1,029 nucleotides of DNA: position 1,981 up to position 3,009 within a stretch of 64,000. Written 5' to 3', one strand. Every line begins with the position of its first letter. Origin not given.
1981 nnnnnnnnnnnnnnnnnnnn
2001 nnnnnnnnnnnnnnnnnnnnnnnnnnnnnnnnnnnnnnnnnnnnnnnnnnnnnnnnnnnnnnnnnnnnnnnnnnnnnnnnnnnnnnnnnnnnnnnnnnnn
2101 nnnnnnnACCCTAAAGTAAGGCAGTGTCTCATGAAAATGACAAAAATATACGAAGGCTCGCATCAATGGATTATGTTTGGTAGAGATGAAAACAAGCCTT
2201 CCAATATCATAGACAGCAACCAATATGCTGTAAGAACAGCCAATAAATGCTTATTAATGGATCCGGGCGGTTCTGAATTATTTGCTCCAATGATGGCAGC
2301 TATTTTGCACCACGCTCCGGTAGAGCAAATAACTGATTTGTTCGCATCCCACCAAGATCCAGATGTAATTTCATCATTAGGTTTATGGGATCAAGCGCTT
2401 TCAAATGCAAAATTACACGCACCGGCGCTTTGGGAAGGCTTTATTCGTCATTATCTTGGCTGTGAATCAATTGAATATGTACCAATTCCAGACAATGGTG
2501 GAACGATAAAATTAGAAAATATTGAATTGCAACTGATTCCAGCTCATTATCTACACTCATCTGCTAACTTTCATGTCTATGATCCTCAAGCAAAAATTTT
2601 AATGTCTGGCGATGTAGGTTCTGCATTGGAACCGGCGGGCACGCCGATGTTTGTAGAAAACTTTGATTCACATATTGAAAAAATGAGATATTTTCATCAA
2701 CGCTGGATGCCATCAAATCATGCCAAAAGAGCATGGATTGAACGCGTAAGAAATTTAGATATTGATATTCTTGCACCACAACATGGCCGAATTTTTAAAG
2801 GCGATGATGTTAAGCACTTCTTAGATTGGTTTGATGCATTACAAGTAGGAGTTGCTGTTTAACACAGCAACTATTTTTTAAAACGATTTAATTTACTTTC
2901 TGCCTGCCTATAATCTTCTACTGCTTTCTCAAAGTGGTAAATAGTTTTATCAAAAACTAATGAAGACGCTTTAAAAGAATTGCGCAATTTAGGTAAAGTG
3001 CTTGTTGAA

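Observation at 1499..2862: Mini-receptor coupled to an ODP-like metallo-beta-lactamase-fold gene downstream of cheB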

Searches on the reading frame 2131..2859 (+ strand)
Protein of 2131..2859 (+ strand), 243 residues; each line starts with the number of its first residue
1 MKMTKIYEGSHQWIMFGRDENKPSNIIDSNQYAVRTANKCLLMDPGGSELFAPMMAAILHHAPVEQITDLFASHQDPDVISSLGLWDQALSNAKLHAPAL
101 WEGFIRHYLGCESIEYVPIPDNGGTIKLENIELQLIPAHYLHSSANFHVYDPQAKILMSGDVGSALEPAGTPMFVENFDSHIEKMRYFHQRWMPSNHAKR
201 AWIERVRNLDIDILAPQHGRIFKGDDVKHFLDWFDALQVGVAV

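Call 3: search_protein_families(library=pfam, proteins=[window:2131-2859:+], max_evalue=1)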
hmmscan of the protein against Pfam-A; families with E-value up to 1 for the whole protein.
window:2131-2859:+ (243 aa): 2 families
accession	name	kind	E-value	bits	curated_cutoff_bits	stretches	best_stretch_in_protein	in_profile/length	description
PF19583.5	ODP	-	1.6e-69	234.2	27.2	1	27-219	1-194/194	ODP family beta lactamase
PF00753.33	Lactamase_B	-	2.6e-18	67.1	22.7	1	29-218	6-196/196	Metallo-beta-lactamase superfamily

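Call 4: search_protein_families(library=ncbifam, proteins=[window:2131-2859:+], max_evalue=1)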
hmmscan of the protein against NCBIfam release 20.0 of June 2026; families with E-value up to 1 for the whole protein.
window:2131-2859:+ (243 aa): 3 families
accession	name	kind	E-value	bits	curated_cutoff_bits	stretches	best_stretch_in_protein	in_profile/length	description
NF008887.0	PRK11921.1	equivalog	2.8e-05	23.1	635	1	31-233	37-243/396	anaerobic nitric oxide reductase flavorubredoxin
TIGR04558.1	SoxH_rel_PQQ_1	hypoth_equivalog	4.8e-05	22.6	300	1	29-96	34-97/285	quinoprotein relay system zinc metallohydrolase 1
NF007257.0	PRK09706.1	subfamily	0.17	11.7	101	1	3-33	53-83/135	transcriptional repressor DicA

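Call 5: search_solved_structures(query=window:2131-2859:+, max_evalue=10, show_alignments=3)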
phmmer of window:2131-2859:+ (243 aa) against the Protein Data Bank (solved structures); distinct sequences matched with E-value up to 10: 11.
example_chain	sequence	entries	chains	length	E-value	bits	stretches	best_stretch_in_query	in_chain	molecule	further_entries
6qrq_B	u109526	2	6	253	3e-60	206.7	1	8-241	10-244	Oxygen-binding diiron protein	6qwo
6qnm_A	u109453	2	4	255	5.3e-51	176.4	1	7-241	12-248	OXYGEN-BINDING DI-IRON PROTEIN | Uncharacterized protein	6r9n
5hif_A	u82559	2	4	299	0.003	20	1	29-96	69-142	reconstructed lactonase ancestor, Anc1-MPH | dihydrocoumarin hydrolase, AncDHCH1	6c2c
8zu4_A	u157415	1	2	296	0.0041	19.6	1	31-97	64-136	Methyl parathion hydrolase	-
1p9e_A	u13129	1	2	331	0.0086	18.5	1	31-97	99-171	Methyl Parathion Hydrolase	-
2q9u_A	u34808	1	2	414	0.0089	18.5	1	56-227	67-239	A-type flavoprotein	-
8zu5_A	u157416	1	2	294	0.0097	18.3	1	31-97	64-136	Methyl parathion hydrolase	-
1ycf_A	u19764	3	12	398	0.088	15.2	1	115-226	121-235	Nitric oxide reductase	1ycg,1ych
3lpn_A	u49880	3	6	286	0.86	12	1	67-141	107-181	Ribose-phosphate pyrophosphokinase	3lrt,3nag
3mbi_A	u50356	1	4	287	0.87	12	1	67-141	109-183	Ribose-phosphate pyrophosphokinase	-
7y7u_A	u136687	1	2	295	1.3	11.4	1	27-99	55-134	MBL fold metallo-hydrolase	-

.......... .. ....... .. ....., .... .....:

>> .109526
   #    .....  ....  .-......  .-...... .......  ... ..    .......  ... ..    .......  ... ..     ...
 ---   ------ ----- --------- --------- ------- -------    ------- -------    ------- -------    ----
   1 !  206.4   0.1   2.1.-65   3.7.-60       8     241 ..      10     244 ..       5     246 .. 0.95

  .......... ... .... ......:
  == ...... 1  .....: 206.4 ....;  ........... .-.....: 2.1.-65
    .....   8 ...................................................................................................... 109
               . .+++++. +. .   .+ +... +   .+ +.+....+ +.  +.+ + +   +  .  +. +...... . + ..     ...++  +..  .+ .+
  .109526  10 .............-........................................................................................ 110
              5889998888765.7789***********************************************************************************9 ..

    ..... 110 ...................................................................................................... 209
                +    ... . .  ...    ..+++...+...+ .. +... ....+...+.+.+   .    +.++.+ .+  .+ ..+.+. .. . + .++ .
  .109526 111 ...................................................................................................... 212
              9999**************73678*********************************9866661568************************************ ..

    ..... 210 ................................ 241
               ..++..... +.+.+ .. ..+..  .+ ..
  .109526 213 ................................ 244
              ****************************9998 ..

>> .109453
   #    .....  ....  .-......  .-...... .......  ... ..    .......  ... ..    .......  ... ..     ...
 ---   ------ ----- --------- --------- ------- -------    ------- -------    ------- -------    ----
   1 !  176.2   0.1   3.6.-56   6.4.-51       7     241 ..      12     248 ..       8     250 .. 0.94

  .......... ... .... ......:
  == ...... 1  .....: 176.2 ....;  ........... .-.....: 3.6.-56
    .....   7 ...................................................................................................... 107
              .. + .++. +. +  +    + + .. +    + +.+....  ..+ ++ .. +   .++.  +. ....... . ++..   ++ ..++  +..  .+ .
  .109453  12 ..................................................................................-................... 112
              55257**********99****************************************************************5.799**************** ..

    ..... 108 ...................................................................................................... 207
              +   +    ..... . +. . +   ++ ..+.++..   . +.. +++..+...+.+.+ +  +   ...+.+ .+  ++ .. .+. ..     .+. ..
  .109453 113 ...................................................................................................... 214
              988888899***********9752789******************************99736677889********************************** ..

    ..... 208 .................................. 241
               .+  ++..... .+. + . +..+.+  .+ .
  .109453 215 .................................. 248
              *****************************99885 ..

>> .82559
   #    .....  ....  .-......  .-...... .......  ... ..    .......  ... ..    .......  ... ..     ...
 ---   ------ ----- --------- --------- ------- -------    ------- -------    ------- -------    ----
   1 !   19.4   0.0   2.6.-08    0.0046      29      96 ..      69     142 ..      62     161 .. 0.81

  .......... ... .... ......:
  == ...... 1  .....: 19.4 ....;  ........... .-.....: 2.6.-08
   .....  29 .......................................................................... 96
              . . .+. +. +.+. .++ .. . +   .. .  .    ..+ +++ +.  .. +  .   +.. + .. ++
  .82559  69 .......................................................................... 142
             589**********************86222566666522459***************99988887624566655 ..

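Call 27: find_homologous_proteins(query=window:2131-2859:+, max_evalue=0.00001)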
Query window:2131-2859:+ (243 aa): 2064 proteins with E <= 0.00001 among 2166 candidates; the best 120 are listed.
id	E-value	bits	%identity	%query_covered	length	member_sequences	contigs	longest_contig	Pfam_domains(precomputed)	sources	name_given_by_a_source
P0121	7.4e-147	505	88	100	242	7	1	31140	PF19583.6,PF00753.34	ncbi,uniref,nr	ncbi:MBL fold metallo-hydrolase [Methylocucumis oryzae]|uniref:Flavoprotein n=1 Tax=Methylocucumis o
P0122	1.2e-141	488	84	100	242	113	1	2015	PF19583.6,PF00753.34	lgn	-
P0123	3.2e-141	487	82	100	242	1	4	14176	PF19583.6,PF00753.34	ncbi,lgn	-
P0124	5.3e-141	486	82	100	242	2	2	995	PF19583.6,PF00753.34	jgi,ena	jgi:flavorubredoxin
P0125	6.3e-141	486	84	100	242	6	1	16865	PF19583.6,PF00753.34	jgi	jgi:flavorubredoxin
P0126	7.6e-141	486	84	100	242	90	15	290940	PF19583.6,PF00753.34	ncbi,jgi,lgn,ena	ncbi:MAG: MBL fold metallo-hydrolase [Methylococcaceae bacterium]|jgi:flavorubredoxin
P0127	8.7e-141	485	84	100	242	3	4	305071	PF19583.6,PF00753.34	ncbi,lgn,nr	ncbi:MAG: flavoprotein [Methylobacter sp.]|nr:MAG: flavoprotein [Methylobacter sp.] PPD24186.1 MAG: 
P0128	1.7e-140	484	81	100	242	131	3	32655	PF19583.6,PF00753.34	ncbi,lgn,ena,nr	ncbi:MAG: MBL fold metallo-hydrolase [Methylococcales bacterium]|nr:MBL fold metallo-hydrolase [Meth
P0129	4.6e-140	483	81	100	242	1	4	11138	PF19583.6,PF00753.34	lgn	-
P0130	5.7e-140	483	84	100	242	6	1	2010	PF19583.6,PF00753.34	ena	-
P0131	7.8e-140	482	83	100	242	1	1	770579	PF19583.6,PF00753.34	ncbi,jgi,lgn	ncbi:MAG: MBL fold metallo-hydrolase [Methylococcaceae bacterium]|jgi:flavorubredoxin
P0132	1.8e-139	481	81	100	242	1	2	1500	PF19583.6,PF00753.34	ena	-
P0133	2.3e-139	481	81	100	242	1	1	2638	PF19583.6,PF00753.34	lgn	-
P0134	2.4e-139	481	83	100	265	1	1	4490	PF19583.6,PF00753.34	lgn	-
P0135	3.7e-139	480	81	100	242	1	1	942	PF19583.6,PF00753.34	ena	-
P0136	6.6e-139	479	84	100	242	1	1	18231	PF19583.6,PF00753.34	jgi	-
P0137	1.0e-138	479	83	100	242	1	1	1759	PF19583.6,PF00753.34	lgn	-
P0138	1.1e-138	479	81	100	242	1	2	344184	PF19583.6,PF00753.34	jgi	jgi:flavorubredoxin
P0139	1.4e-138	478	81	100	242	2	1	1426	PF19583.6,PF00753.34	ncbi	-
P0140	1.9e-138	478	81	100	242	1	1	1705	PF19583.6,PF00753.34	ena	-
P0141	2.1e-138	478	81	100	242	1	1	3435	PF19583.6,PF00753.34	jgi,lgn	jgi:flavorubredoxin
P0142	2.6e-138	477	83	100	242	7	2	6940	PF19583.6,PF00753.34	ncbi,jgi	ncbi:MAG: oxygen-binding di-iron domain-containing protein [Methylobacter sp.]|jgi:flavorubredoxin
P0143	2.8e-138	477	83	100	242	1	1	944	PF19583.6,PF00753.34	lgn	-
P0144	6.7e-138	476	80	100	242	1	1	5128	PF19583.6,PF00753.34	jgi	-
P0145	6.7e-138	476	81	100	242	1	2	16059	PF19583.6,PF00753.34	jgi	-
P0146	6.9e-138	476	81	100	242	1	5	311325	PF19583.6,PF00753.34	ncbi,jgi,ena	-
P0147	9.2e-138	475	81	100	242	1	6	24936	PF19583.6,PF00753.34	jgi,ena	-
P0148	1.4e-137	475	80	100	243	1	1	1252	PF19583.6,PF00753.34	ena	-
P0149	1.5e-137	475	81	100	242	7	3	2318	PF19583.6,PF00753.34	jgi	-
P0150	2.2e-137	474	81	100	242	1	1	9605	PF19583.6,PF00753.34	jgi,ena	-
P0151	2.2e-137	474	81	100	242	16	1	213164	PF19583.6,PF00753.34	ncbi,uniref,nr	ncbi:MAG: FprA family A-type flavoprotein [Methylobacter sp.]|uniref:MBL fold metallo-hydrolase n=1 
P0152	2.4e-137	474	82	100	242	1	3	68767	PF19583.6,PF00753.34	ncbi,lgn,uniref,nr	ncbi:MAG: MBL fold metallo-hydrolase [Methylicorpusculum sp.]|uniref:MBL fold metallo-hydrolase n=1 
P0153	2.6e-137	474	81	100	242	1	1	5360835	PF19583.6,PF00753.34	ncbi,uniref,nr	ncbi:oxygen-binding di-iron domain-containing protein [Methylomonas albis]|uniref:MBL fold metallo-h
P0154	3.5e-137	474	81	100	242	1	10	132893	PF19583.6,PF00753.34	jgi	-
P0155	4.7e-137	473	81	100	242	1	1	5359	PF19583.6,PF00753.34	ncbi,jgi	-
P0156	4.8e-137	473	82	100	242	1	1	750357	PF19583.6,PF00753.34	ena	-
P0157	5.6e-137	473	81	100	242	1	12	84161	PF19583.6,PF00753.34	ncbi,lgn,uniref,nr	ncbi:flavoprotein [Methylomonas methanica]|uniref:Flavoprotein n=2 Tax=Methylomonas TaxID=416 RepID=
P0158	5.9e-137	473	79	100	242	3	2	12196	PF19583.6,PF00753.34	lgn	-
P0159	6.5e-137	473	79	100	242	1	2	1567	PF19583.6,PF00753.34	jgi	-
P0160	6.5e-137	473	80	100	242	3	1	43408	PF19583.6,PF00753.34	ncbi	-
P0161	7.5e-137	472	79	100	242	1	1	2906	PF19583.6,PF00753.34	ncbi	-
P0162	7.6e-137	472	79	100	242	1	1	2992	PF19583.6,PF00753.34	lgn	-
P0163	8.1e-137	472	80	100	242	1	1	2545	PF19583.6,PF00753.34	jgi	-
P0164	9.6e-137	472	80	100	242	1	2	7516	PF19583.6,PF00753.34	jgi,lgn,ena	-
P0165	1.2e-136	472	81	100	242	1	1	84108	PF19583.6,PF00753.34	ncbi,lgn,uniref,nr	ncbi:MBL fold metallo-hydrolase [Methylicorpusculum sp.]|uniref:MBL fold metallo-hydrolase n=1 Tax=M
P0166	1.6e-136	471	81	100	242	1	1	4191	PF19583.6,PF00753.34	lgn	-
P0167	1.7e-136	471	81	100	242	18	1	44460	PF19583.6,PF00753.34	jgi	jgi:flavorubredoxin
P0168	1.7e-136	471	81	100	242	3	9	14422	PF19583.6,PF00753.34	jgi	jgi:flavorubredoxin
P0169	1.7e-136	471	79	100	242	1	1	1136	PF19583.6,PF00753.34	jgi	-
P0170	1.8e-136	471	80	100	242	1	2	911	PF19583.6,PF00753.34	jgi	-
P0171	1.9e-136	471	81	100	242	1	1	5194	PF19583.6,PF00753.34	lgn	-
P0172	2.0e-136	471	80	100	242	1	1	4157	PF19583.6,PF00753.34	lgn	-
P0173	2.5e-136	471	80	100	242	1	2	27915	PF19583.6,PF00753.34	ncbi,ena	-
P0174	2.6e-136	471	78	100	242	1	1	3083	PF19583.6,PF00753.34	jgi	-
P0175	2.6e-136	471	81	100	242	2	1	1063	PF19583.6,PF00753.34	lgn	-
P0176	2.8e-136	471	82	100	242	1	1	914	PF19583.6,PF00753.34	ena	-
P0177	3.9e-136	470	80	100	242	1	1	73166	PF19583.6,PF00753.34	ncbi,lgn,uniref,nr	ncbi:MBL fold metallo-hydrolase [Methylomonas methanica]|uniref:Flavoprotein n=1 Tax=Methylomonas me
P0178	4.2e-136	470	80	100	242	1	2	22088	PF19583.6,PF00753.34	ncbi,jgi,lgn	-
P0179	4.3e-136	470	80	100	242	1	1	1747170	PF19583.6,PF00753.34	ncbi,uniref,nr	ncbi:MBL fold metallo-hydrolase [Methylomonas fluvii]|uniref:MBL fold metallo-hydrolase n=1 Tax=Meth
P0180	4.8e-136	470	81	100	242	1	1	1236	PF19583.6,PF00753.34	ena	-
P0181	5.2e-136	470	80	100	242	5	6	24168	PF19583.6,PF00753.34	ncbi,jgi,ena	jgi:flavorubredoxin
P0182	6.1e-136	469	79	100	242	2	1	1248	PF19583.6,PF00753.34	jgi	jgi:flavorubredoxin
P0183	6.2e-136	469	81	100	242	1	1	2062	PF19583.6,PF00753.34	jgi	-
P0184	6.5e-136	469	79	100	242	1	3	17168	PF19583.6,PF00753.34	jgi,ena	-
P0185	7.9e-136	469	79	100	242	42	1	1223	PF19583.6,PF00753.34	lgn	-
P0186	8.2e-136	469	81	100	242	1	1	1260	PF19583.6,PF00753.34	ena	-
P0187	8.9e-136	469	81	100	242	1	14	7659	PF19583.6,PF00753.34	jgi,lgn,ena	-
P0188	8.9e-136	469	81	100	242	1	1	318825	PF19583.6,PF00753.34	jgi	jgi:flavorubredoxin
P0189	1.1e-135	469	81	100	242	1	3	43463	PF19583.6,PF00753.34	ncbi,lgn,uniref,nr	ncbi:MBL fold metallo-hydrolase [Methylicorpusculum sp.]|uniref:MBL fold metallo-hydrolase n=1 Tax=M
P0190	1.2e-135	469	79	100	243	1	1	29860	PF19583.6,PF00753.34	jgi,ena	-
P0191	1.3e-135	468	80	100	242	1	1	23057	PF19583.6,PF00753.34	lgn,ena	-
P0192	1.3e-135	468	80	100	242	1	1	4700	PF19583.6,PF00753.34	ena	-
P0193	1.5e-135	468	78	100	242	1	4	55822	PF19583.6,PF00753.34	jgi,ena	-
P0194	1.6e-135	468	79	99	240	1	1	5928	PF19583.6,PF00753.34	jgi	-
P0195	1.7e-135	468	79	100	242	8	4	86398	PF19583.6,PF00753.34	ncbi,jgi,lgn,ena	-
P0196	1.7e-135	468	79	100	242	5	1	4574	PF19583.6,PF00753.34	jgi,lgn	-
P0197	2.0e-135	468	80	99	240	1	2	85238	PF19583.6,PF00753.34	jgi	jgi:flavorubredoxin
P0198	2.4e-135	468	79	100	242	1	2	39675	PF19583.6,PF00753.34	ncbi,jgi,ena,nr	ncbi:MAG: MBL fold metallo-hydrolase [Gammaproteobacteria bacterium]|nr:MAG: MBL fold metallo-hydrol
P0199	2.6e-135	467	80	99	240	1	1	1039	PF19583.6,PF00753.34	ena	-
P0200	2.7e-135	467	79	100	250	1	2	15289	PF19583.6,PF00753.34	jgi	-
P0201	2.7e-135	467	79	100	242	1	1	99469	PF19583.6,PF00753.34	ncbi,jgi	-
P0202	3.2e-135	467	78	100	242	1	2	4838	PF19583.6,PF00753.34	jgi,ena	-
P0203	3.3e-135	467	80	100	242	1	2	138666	PF19583.6,PF00753.34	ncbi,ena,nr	ncbi:MAG: flavoprotein [Proteobacteria bacterium ST_bin11]|nr:MAG: flavoprotein [Proteobacteria bact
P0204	3.5e-135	467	80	99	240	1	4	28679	PF19583.6,PF00753.34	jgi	-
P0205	3.5e-135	467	81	100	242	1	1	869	PF19583.6,PF00753.34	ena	-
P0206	3.8e-135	467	79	100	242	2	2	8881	PF19583.6,PF00753.34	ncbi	-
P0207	5.3e-135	466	80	100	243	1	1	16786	PF19583.6,PF00753.34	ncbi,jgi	-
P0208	5.7e-135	466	78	100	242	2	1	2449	PF19583.6,PF00753.34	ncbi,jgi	-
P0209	6.7e-135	466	79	100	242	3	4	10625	PF19583.6,PF00753.34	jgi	jgi:flavorubredoxin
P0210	7.4e-135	466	81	100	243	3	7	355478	PF19583.6,PF00753.34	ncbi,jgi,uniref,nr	ncbi:MBL fold metallo-hydrolase [Methylomicrobium sp. RS1]|jgi:flavorubredoxin|uniref:MBL fold metal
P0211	8.5e-135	466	80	100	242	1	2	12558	PF19583.6,PF00753.34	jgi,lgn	jgi:flavorubredoxin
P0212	9.0e-135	466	79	100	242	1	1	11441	PF19583.6,PF00753.34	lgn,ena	-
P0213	9.9e-135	466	80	100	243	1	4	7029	PF19583.6,PF00753.34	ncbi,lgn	-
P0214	1.0e-134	466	78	100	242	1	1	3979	PF19583.6,PF00753.34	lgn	-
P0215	1.1e-134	465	81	100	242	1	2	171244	PF19583.6,PF00753.34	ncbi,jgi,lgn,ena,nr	ncbi:MAG: MBL fold metallo-hydrolase [Methylomicrobium sp.]|nr:MBL fold metallo-hydrolase [Methylomi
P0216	1.3e-134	465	80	99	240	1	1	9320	PF19583.6,PF00753.34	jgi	jgi:flavorubredoxin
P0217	1.6e-134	465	80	100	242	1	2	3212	PF19583.6,PF00753.34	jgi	jgi:flavorubredoxin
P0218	1.9e-134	465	79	100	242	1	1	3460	PF19583.6,PF00753.34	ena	-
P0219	1.9e-134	465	81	100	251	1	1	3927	PF19583.6,PF00753.34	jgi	jgi:flavorubredoxin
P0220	2.2e-134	464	78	100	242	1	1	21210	PF19583.6,PF00753.34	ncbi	-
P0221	2.3e-134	464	79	100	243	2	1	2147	PF19583.6,PF00753.34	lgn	-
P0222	2.8e-134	464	78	100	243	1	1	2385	PF19583.6,PF00753.34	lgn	-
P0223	3.0e-134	464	80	100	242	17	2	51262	PF19583.6,PF00753.34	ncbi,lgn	ncbi:MAG: MBL fold metallo-hydrolase [Methylomicrobium sp.]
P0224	3.4e-134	464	79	100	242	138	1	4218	PF19583.6,PF00753.34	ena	-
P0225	4.4e-134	463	79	100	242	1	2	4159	PF19583.6,PF00753.34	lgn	-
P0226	4.8e-134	463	80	99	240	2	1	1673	PF19583.6,PF00753.34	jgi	-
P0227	5.1e-134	463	79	100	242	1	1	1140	PF19583.6,PF00753.34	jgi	-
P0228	5.2e-134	463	80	100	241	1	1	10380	PF19583.6,PF00753.34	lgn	-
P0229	6.8e-134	463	78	100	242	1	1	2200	PF19583.6,PF00753.34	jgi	-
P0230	7.5e-134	463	80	100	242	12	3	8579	PF19583.6,PF00753.34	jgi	jgi:flavorubredoxin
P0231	7.6e-134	463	79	100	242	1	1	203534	PF19583.6,PF00753.34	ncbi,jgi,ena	-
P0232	8.5e-134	462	80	100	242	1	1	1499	PF19583.6,PF00753.34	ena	-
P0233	9.3e-134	462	77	100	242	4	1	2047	PF19583.6,PF00753.34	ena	-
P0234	9.4e-134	462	79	100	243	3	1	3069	PF19583.6,PF00753.34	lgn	-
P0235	1.2e-133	462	78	100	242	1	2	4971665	PF19583.6,PF00753.34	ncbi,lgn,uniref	ncbi:MBL fold metallo-hydrolase [Methylomonas sp. AM2-LC]|uniref:MBL fold metallo-hydrolase n=1 Tax=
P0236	1.4e-133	462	79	100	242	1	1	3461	PF19583.6,PF00753.34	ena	-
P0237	1.6e-133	462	80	99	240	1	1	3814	PF19583.6,PF00753.34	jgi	jgi:flavorubredoxin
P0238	1.7e-133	462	79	99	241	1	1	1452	PF19583.6,PF00753.34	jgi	-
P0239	1.9e-133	461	79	100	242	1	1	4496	PF19583.6,PF00753.34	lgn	-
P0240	2.0e-133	461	78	99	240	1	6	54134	PF19583.6,PF00753.34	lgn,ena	-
